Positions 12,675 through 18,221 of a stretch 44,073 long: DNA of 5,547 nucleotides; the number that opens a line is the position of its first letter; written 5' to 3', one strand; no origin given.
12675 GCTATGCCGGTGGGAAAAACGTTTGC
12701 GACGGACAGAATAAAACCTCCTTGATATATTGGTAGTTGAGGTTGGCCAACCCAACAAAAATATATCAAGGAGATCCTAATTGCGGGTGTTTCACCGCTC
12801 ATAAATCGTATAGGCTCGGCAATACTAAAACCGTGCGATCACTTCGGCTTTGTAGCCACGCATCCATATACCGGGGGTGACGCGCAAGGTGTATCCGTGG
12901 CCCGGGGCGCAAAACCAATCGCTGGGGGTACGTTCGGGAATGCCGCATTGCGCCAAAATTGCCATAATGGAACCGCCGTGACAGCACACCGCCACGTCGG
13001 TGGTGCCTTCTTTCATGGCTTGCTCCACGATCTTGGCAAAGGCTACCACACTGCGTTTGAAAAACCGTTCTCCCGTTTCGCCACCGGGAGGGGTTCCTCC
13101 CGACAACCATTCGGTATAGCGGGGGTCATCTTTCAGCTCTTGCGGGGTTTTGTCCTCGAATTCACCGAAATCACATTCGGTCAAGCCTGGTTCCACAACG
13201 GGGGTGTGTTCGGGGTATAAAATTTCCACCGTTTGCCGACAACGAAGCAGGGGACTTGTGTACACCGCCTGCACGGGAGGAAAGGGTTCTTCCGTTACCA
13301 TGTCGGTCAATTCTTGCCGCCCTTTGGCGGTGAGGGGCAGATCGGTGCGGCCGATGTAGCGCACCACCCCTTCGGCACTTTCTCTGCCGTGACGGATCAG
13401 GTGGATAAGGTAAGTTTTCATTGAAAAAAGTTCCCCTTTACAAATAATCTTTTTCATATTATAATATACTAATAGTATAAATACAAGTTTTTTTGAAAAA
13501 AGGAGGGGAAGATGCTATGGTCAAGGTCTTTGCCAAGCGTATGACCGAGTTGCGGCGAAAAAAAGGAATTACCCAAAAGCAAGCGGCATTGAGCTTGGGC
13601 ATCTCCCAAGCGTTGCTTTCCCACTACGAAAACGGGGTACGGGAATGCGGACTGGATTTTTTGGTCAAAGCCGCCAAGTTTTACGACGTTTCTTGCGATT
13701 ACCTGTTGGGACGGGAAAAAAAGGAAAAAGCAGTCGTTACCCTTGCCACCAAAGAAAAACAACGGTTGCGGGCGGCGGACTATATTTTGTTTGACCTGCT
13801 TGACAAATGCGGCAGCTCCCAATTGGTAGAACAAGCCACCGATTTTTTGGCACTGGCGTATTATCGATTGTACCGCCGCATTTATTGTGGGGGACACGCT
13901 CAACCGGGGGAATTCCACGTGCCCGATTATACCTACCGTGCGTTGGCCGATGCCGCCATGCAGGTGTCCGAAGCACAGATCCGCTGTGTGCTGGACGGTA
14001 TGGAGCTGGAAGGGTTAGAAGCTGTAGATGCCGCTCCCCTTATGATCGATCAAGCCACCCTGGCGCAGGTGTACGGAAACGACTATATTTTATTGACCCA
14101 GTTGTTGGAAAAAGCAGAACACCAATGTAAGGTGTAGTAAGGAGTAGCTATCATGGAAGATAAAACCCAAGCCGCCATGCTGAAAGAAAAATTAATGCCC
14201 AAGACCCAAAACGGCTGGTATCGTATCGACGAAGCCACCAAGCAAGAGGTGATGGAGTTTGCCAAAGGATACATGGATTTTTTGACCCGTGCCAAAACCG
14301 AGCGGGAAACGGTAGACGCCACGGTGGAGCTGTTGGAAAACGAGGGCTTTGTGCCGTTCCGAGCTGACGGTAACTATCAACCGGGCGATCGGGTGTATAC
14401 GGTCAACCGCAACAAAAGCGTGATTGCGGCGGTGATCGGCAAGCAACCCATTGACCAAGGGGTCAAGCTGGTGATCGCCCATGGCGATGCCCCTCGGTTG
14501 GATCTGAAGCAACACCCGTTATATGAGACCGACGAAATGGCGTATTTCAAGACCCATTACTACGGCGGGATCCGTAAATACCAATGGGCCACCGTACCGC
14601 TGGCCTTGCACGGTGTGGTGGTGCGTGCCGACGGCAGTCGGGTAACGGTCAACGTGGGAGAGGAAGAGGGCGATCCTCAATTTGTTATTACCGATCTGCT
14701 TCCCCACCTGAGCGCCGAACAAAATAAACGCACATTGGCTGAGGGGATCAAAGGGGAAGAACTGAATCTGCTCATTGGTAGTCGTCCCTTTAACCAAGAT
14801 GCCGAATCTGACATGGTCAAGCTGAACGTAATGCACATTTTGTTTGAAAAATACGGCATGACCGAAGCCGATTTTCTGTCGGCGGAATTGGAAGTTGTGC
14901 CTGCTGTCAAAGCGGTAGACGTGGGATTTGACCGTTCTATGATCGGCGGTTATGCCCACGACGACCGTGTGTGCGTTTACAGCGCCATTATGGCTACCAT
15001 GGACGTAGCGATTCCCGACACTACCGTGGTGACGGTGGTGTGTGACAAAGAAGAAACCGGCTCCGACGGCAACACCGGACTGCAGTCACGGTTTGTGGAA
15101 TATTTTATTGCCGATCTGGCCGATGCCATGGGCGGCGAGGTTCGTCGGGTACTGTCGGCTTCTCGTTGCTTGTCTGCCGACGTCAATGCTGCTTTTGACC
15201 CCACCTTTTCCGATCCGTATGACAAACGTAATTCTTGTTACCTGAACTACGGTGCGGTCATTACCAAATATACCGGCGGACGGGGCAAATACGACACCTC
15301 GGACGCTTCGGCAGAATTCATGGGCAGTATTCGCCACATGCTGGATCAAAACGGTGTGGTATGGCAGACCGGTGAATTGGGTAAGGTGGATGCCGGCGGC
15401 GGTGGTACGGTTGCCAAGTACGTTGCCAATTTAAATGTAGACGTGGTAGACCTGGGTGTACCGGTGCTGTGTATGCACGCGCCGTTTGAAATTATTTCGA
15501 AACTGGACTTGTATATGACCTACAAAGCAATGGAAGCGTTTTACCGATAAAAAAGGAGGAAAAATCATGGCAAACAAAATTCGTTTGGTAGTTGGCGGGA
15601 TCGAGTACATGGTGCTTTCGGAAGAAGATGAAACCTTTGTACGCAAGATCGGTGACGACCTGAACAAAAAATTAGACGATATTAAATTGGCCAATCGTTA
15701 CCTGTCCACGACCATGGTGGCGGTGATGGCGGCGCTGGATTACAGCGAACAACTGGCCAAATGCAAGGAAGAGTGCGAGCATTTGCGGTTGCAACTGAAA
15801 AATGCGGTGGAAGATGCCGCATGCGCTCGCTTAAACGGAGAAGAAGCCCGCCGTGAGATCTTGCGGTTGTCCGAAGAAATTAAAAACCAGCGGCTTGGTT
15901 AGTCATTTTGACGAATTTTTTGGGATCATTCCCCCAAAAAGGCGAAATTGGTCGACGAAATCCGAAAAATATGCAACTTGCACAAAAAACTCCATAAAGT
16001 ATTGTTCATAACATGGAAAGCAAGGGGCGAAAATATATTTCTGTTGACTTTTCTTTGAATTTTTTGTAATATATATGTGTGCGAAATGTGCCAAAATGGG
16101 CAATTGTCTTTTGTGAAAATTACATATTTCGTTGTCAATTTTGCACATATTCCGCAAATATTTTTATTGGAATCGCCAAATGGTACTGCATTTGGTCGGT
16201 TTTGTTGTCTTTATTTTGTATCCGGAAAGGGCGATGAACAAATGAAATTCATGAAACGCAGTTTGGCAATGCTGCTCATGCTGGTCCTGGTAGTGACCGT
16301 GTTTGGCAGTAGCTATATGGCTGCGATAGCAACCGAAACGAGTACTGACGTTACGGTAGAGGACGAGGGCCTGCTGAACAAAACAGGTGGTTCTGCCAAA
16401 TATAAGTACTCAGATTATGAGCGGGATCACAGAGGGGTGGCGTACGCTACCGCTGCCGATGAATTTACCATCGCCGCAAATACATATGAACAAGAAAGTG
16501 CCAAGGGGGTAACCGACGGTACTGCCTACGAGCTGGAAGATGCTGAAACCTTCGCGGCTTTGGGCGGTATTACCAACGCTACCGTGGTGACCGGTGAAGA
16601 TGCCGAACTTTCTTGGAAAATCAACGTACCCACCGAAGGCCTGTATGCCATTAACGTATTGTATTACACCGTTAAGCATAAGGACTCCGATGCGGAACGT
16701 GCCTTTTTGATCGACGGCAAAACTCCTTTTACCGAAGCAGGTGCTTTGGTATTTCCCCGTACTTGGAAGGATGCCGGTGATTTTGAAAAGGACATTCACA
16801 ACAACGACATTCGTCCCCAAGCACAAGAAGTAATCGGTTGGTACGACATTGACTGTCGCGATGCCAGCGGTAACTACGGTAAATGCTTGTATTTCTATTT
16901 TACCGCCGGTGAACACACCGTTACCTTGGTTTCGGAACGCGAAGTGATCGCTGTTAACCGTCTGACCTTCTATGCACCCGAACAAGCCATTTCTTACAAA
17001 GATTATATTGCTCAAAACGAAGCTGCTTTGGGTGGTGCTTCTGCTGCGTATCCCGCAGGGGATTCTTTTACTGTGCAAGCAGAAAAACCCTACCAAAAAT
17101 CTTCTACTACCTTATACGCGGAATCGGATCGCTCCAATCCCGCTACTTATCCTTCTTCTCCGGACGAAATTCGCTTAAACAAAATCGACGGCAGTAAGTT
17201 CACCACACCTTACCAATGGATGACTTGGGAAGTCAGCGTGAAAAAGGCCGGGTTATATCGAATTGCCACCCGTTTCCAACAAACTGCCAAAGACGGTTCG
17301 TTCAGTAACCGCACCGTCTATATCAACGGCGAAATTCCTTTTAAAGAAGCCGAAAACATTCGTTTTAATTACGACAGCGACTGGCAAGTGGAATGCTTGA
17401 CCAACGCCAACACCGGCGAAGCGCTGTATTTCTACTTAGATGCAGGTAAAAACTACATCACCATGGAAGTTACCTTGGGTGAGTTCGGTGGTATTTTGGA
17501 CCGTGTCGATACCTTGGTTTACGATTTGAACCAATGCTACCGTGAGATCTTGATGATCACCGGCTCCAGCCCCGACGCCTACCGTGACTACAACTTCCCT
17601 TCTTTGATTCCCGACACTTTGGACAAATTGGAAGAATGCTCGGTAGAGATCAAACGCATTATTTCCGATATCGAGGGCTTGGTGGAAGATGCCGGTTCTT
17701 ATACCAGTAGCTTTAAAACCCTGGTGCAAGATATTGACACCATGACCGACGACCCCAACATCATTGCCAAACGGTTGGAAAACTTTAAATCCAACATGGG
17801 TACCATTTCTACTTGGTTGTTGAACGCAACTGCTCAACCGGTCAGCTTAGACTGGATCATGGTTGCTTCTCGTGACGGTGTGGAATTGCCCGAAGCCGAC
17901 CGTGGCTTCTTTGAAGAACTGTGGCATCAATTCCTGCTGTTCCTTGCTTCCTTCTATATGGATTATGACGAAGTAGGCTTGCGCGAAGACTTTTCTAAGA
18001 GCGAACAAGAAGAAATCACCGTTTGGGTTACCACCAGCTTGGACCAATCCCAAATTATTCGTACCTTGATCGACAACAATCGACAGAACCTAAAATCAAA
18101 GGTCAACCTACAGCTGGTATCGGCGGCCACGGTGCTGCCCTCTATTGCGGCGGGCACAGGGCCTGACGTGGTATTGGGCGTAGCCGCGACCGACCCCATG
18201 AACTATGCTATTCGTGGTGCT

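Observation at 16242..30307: Candidate undescribed system: two ATPase-less sugar ABC importers bracketing an NHL/TPR/Yip1 membrane protein and a large orphan lipoprotein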

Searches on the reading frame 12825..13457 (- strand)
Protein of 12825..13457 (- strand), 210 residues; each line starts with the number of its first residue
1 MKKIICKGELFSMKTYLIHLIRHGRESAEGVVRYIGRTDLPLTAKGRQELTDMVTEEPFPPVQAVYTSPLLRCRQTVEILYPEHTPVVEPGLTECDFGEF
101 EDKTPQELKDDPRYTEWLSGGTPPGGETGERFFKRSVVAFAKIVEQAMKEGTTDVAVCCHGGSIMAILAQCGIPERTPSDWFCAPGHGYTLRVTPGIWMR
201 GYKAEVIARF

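Call 6: search_protein_families(library=pfam, proteins=[window:12825-13457:-], max_evalue=0.01)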
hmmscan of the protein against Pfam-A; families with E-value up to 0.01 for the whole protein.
window:12825-13457:- (210 aa): 1 family
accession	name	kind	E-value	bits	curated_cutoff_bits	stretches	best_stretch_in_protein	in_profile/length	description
PF00300.27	His_Phos_1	-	1e-30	107.3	21.7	1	18-182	1-170/194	Histidine phosphatase superfamily (branch 1)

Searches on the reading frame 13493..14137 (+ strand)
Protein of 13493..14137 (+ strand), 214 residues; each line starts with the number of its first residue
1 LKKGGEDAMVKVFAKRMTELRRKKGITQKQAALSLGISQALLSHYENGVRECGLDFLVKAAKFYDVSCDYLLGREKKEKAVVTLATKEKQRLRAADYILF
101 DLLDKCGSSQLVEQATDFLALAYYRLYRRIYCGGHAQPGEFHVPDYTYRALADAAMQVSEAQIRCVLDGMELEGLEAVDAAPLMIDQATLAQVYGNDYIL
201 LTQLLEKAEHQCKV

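Call 7: search_protein_families(library=pfam, proteins=[window:13493-14137:+], max_evalue=0.01)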
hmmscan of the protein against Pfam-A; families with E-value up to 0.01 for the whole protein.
window:13493-14137:+ (214 aa): 3 families
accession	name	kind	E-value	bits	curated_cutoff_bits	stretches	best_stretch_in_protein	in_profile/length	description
PF01381.28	HTH_3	-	5.5e-14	52.4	23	1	19-71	3-55/55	Helix-turn-helix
PF12844.13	HTH_19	-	1.9e-09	37.7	30.2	1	15-72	2-59/64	Helix-turn-helix domain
PF13560.12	HTH_31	-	5.1e-09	36.8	27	1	13-67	2-57/64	Helix-turn-helix domain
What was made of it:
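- Checked: An HTH_3 protein lies upstream at 13493-14137, separated from the block by the M18 peptidase and ZapA genes (call 7).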

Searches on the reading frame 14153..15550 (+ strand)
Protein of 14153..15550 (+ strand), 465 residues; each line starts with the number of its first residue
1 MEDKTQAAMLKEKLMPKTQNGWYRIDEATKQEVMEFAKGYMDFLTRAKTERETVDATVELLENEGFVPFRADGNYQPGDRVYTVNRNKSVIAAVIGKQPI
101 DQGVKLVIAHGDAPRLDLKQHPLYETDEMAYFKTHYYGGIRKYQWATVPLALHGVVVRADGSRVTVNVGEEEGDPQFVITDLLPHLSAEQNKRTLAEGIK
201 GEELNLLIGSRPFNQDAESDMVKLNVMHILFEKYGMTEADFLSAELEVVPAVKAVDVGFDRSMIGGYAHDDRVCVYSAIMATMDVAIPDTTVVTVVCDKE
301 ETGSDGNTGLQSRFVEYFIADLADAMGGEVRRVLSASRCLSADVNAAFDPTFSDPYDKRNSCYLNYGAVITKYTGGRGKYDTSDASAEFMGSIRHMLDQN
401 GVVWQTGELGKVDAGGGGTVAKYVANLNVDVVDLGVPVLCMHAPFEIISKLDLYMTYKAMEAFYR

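Call 6: search_protein_families(library=pfam, proteins=[window:14153-15550:+], max_evalue=0.01)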
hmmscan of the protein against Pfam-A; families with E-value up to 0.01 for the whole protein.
window:14153-15550:+ (465 aa): 2 families
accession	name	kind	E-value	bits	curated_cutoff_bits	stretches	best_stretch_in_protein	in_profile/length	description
PF02127.20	Peptidase_M18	-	1.7e-80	271.5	24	1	43-464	1-432/432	Aminopeptidase I zinc metalloprotease (M18)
PF05343.19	Peptidase_M42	-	0.00028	20.5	23.2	0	262-320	126-187/292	M42 glutamyl aminopeptidase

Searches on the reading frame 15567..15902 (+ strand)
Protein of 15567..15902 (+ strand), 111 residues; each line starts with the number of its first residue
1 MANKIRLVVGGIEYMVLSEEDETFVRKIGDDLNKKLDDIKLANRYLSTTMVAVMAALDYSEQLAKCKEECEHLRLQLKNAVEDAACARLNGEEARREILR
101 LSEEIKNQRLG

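Call 6: search_protein_families(library=pfam, proteins=[window:15567-15902:+], max_evalue=0.01)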
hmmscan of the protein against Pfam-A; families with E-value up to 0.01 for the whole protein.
window:15567-15902:+ (111 aa): 1 family
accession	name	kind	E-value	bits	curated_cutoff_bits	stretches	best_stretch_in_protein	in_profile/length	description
PF05164.18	ZapA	-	2.4e-15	57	23.8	1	5-105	1-88/88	Cell division protein ZapA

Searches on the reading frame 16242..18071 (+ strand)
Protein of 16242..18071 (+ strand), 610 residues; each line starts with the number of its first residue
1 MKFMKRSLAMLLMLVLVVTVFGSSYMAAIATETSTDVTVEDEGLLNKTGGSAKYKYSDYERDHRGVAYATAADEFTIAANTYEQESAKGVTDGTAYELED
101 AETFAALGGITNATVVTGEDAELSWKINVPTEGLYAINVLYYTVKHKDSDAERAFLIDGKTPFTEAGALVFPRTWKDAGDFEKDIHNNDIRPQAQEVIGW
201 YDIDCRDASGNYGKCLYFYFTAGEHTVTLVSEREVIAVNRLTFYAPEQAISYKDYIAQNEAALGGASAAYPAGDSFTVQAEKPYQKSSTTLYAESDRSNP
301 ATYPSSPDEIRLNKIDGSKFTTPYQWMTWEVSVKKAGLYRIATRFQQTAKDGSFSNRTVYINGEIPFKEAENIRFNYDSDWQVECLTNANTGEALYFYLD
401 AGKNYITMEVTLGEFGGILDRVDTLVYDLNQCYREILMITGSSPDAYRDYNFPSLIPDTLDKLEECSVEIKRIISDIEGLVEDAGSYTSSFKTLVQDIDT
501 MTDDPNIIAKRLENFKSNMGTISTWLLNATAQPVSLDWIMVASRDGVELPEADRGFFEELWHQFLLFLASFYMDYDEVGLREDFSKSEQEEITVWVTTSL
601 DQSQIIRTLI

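Call 57: search_solved_structures(query=A6, max_evalue=1, show_alignments=2)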
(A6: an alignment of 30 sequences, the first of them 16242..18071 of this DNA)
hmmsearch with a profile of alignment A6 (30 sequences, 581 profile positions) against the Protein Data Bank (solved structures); distinct sequences matched with E-value up to 1: 25.
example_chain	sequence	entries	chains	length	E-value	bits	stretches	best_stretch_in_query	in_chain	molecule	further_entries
5x7g_A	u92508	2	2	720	8.4e-10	40.9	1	307-406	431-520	Cycloisomaltooligosaccharide glucanotransferase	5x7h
8a3k_UNK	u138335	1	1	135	3.6e-07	32.2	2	445-504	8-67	sc-apCC-4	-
8qae_A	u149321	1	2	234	1.9e-05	26.5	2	446-504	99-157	sc-apCC-6-SLLA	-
8zvk_A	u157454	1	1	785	0.00028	22.6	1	310-346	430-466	AaBgIC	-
3wnp_A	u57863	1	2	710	0.00057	21.6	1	244-402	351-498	Cycloisomaltooligosaccharide glucanotransferase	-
9r1k_A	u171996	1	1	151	0.00061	21.5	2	448-520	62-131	sc-apCC-4-A7F-1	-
9r1m_A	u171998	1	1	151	0.0019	19.9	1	456-504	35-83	sc-apCC-4-LMF-1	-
9r1j_A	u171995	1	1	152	0.0033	19.1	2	446-518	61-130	sc-apCC-4-NR-1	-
9r1n_A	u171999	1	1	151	0.0062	18.2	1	446-504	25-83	sc-apCC-4-DPH-2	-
8qad_A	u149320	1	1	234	0.0094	17.6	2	401-503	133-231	sc-apCC-6-LLIA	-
2vzp_A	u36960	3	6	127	0.016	16.9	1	312-353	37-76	EXO-BETA-D-GLUCOSAMINIDASE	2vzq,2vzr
2w47_A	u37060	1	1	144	0.14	13.7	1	108-149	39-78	LIPOLYTIC ENZYME, G-D-S-L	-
2w1w_A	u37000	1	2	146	0.15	13.7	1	108-149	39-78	LIPOLYTIC ENZYME, G-D-S-L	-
9r1l_A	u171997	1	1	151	0.24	13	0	446-505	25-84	sc-apCC-4-SN38-1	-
2vzu_A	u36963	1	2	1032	0.28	12.8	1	312-348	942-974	EXO-BETA-D-GLUCOSAMINIDASE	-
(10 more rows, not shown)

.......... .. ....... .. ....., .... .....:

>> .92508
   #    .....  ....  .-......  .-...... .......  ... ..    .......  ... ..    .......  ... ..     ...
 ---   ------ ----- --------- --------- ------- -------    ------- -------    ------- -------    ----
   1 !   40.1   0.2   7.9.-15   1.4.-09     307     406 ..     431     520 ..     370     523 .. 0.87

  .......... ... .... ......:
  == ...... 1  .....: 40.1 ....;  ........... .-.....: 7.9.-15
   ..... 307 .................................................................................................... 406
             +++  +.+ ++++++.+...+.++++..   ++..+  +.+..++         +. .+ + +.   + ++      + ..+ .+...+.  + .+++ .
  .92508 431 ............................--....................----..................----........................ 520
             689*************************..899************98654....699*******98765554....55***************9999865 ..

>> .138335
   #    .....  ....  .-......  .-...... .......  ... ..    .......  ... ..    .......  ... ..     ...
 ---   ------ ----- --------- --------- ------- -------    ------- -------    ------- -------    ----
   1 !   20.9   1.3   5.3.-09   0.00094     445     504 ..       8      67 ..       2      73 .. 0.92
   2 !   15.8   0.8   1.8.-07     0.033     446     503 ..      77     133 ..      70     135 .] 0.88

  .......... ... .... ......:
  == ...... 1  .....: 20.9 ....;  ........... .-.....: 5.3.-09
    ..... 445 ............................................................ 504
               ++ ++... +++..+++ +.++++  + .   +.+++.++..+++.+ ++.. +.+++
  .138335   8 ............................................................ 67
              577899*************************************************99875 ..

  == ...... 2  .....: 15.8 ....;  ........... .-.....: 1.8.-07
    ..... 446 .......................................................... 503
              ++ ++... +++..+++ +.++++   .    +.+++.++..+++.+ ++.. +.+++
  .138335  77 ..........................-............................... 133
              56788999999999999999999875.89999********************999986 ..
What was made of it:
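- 16242..19202 (+): Giant secreted substrate-binding protein (986 aa). It has a Sec signal peptide without a lipobox, two CBM35/CBM6-like beta-sandwich modules, a helical coiled-coil-like linker and a CUT1 oligosaccharide-binding domain (residues about 600-986). The N-terminal profile hits the CBM35 of CITase 5x7g at E=8e-10 (call 57).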

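Call 58: search_protein_families(library=pfam, alignment_id=A6, max_evalue=0.01)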
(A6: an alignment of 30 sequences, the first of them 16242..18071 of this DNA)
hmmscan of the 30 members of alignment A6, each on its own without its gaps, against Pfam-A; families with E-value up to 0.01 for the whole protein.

A. member 1, window:16242-18071:+ (610 aa): 2 families
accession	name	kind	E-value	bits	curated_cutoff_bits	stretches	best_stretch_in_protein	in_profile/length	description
PF25275.1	Golvesin_C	-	1.8e-05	25.2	31.6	0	119-151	39-71/132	Golvesin C-terminal domain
PF16990.11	CBM_35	-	0.00064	20.5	28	0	103-143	18-58/121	Carbohydrate binding module (family 35)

B. families by the number of members that match (of 30 scanned): 6 families
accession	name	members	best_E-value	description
PF25275.1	Golvesin_C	21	1.9e-06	Golvesin C-terminal domain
PF16990.11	CBM_35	12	7.8e-06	Carbohydrate binding module (family 35)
PF09394.16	Inhibitor_I42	3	0.0021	Chagasin family peptidase inhibitor I42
PF03944.20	Endotoxin_C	1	0.00025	delta endotoxin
PF17829.7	GH115_C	1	0.00042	Glycosyl hydrolase family 115 C-terminal domain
PF03422.21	CBM_6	1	0.0023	Carbohydrate binding module (family 6)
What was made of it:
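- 16242..19202 (+): CBM_35 matches 12 of 30 members and Golvesin_C 21 of 30 (call 58).
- CBM35-like modules on SBP1: calls 57, 58.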
